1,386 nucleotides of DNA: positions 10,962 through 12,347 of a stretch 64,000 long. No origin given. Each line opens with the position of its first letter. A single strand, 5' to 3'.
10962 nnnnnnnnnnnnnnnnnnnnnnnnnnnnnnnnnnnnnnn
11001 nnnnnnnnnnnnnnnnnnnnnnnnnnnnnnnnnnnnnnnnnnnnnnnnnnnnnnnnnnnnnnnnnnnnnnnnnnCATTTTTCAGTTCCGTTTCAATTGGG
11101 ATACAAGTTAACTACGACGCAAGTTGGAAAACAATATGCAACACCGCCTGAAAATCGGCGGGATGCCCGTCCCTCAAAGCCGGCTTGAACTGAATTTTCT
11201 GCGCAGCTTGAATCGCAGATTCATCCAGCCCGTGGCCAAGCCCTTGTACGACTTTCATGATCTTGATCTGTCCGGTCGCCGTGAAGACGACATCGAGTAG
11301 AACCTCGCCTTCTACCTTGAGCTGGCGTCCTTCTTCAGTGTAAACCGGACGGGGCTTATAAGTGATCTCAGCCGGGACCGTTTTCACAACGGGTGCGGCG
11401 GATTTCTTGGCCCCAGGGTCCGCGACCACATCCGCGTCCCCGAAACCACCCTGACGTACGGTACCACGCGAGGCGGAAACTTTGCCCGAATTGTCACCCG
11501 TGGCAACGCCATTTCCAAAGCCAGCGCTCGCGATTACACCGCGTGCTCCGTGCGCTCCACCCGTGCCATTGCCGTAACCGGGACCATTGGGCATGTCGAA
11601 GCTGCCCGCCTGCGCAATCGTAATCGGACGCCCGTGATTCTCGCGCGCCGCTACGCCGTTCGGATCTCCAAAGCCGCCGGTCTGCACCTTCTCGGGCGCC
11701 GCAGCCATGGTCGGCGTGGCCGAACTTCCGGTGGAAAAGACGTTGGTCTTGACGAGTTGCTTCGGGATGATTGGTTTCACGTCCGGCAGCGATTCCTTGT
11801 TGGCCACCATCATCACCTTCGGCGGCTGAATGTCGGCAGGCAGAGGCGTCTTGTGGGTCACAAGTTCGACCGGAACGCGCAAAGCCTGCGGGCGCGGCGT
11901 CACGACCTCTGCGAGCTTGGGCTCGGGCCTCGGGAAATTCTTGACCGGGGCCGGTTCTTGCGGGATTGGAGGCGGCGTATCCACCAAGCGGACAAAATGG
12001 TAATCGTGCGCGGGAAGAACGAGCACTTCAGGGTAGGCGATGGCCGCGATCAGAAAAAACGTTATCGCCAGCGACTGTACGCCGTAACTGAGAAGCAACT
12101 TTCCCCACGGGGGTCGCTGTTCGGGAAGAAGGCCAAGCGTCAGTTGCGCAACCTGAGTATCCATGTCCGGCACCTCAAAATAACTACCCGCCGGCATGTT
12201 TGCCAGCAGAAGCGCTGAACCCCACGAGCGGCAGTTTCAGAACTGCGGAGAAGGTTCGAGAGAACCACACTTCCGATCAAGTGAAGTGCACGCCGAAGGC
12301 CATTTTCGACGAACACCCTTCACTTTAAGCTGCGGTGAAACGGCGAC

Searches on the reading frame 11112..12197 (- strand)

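Call 90: search_protein_families(library=pfam, proteins=[window:11112-12197:-], max_evalue=0.00001)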
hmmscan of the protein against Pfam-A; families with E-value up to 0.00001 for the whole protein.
window:11112-12197:- (361 aa): 1 family
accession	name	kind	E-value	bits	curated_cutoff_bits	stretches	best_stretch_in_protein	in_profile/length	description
PF03544.19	TonB_C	-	1.1e-13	51.8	24.6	1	282-359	1-79/79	Gram-negative bacterial TonB protein C-terminal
